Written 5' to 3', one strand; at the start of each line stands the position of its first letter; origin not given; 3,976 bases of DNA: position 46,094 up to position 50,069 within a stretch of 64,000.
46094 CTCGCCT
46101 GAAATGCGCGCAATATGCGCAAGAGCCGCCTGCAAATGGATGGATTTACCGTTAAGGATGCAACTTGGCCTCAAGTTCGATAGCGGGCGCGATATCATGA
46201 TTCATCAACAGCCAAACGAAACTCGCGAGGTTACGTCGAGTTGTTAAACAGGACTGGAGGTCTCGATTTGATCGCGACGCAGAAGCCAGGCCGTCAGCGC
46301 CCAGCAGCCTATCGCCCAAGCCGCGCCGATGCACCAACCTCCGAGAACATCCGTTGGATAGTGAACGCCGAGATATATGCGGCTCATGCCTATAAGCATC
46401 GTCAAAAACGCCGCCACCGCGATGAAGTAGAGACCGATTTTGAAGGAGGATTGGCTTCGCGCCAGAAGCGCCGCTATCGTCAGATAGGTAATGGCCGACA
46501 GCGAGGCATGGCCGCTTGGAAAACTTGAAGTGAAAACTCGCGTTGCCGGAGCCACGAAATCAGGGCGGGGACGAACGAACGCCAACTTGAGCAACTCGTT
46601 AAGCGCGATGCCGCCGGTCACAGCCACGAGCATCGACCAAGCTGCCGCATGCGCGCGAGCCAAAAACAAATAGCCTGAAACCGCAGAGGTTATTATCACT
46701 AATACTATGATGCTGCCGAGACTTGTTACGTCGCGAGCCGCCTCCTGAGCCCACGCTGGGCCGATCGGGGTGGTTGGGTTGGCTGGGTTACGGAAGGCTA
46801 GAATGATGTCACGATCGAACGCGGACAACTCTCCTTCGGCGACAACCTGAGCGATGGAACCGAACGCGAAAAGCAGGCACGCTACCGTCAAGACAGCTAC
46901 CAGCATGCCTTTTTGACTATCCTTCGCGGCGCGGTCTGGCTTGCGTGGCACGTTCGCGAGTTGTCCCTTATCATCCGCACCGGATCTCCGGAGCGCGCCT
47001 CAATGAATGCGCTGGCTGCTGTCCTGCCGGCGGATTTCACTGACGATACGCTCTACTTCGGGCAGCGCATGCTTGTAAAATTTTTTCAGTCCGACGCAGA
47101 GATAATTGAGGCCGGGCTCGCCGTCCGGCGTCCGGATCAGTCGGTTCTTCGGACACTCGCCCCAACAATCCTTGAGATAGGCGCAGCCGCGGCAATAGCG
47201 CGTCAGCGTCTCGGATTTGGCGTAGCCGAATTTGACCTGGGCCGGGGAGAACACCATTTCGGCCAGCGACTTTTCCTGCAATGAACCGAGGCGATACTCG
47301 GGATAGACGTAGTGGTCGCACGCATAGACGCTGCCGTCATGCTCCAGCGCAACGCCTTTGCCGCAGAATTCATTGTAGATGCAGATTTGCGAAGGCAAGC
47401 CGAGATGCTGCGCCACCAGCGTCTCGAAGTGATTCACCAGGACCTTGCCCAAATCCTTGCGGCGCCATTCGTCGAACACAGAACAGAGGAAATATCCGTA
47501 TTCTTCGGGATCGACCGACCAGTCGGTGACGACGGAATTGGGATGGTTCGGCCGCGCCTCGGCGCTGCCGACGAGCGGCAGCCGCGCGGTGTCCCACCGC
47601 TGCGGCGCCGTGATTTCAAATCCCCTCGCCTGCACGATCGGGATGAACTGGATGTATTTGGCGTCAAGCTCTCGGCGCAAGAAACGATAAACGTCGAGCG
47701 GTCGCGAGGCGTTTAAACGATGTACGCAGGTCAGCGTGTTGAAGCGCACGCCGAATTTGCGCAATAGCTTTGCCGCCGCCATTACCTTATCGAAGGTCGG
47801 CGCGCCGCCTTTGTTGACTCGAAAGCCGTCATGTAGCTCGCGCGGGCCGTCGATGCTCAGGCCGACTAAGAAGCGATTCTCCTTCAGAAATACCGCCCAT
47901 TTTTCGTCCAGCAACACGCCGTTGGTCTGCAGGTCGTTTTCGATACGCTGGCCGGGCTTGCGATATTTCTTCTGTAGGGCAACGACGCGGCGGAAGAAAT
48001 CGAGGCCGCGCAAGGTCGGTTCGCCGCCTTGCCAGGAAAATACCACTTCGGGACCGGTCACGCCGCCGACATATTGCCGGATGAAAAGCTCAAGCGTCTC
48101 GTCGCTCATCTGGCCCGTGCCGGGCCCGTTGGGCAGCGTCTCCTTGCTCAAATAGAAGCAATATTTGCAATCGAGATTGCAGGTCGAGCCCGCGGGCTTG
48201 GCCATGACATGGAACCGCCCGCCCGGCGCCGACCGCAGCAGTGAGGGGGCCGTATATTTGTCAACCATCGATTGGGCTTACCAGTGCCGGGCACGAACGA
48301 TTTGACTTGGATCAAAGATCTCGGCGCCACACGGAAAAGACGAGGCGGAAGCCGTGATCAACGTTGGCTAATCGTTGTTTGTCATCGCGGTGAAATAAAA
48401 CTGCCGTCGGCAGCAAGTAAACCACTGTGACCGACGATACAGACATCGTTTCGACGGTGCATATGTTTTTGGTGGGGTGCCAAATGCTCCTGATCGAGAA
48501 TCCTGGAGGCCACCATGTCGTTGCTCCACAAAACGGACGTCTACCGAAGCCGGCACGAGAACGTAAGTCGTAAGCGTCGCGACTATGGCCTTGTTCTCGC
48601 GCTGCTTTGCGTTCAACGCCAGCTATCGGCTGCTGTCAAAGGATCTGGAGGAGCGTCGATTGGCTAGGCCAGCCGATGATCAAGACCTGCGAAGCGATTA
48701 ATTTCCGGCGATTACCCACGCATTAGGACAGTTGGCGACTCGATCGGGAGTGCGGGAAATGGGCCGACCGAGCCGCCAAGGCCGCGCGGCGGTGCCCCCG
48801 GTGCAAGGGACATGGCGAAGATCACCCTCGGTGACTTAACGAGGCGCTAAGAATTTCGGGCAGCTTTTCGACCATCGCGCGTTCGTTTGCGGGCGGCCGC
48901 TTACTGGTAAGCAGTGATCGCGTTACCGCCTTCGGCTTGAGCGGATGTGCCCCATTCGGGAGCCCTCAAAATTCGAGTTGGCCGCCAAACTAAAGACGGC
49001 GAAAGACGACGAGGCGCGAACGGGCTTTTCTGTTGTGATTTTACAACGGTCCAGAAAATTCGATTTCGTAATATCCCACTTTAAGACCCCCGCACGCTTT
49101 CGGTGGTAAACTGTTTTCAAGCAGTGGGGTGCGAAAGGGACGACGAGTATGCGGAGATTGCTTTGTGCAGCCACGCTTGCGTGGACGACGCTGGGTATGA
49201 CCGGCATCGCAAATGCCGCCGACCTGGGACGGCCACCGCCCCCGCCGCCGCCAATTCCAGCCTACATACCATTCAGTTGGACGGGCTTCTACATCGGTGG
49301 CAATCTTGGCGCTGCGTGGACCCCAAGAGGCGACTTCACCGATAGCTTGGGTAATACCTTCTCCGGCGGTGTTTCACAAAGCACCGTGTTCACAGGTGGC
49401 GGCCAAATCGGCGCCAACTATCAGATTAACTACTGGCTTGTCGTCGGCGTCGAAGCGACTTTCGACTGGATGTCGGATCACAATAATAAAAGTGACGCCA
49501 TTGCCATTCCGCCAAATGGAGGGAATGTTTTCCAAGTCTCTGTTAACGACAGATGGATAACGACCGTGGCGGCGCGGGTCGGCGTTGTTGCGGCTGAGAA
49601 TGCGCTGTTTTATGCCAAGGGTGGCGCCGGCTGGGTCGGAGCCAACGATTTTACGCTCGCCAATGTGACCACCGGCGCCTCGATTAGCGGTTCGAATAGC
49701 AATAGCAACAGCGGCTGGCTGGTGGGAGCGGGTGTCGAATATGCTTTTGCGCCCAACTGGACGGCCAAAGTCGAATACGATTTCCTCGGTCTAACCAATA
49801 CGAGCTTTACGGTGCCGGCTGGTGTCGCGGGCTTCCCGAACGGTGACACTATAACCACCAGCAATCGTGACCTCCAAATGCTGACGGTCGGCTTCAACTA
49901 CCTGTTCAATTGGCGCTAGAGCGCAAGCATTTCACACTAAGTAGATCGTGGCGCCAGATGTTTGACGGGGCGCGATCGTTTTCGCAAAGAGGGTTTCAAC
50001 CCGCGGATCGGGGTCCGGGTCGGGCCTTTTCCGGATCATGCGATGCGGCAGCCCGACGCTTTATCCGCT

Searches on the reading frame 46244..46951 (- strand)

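Call 12: search_protein_families(library=pfam, proteins=[window:46244-46951:-])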
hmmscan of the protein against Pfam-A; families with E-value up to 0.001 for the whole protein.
window:46244-46951:- (235 aa): 2 families
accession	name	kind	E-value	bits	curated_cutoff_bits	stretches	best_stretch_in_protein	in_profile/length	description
PF01569.27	PAP2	-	5.6e-25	88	27.2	1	104-222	2-127/130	PAP2 superfamily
PF14378.12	PAP2_3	-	0.00014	22.1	27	0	142-212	125-187/190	PAP2 superfamily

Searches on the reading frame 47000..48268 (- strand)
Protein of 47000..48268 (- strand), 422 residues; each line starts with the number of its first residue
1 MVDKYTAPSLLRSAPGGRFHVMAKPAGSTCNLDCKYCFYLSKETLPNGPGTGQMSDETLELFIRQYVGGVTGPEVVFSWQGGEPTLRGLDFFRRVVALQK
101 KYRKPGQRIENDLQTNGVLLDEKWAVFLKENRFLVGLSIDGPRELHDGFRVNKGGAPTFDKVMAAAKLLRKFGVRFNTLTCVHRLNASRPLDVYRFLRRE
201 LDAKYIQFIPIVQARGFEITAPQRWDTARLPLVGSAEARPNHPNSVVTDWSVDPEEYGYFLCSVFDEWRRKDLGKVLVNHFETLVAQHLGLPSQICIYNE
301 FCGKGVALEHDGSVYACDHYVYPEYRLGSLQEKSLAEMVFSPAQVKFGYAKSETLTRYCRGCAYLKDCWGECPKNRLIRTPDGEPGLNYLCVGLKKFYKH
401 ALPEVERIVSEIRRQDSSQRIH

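Call 12: search_protein_families(library=pfam, proteins=[window:47000-48268:-])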
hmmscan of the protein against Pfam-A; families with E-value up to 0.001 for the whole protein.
window:47000-48268:- (422 aa): 2 families
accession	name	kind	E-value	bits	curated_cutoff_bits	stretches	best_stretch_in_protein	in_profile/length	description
PF04055.27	Radical_SAM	-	3e-17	63.7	29.5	1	28-197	5-166/166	Radical SAM superfamily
PF13186.11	SPASM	-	3.4e-09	37.3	21.5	1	304-362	6-66/67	Iron-sulfur cluster-binding domain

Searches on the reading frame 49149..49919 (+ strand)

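Call 12: search_protein_families(library=pfam, proteins=[window:49149-49919:+])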
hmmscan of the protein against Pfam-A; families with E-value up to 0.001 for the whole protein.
window:49149-49919:+ (256 aa): 2 families
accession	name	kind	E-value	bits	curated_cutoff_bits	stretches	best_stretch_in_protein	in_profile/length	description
PF13505.12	OMP_b-brl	-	5.2e-16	59.7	28.7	1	43-253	18-175/175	Outer membrane protein beta-barrel domain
PF01389.23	OmpA_membrane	-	3.8e-10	40.2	21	1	47-253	6-176/180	OmpA-like transmembrane domain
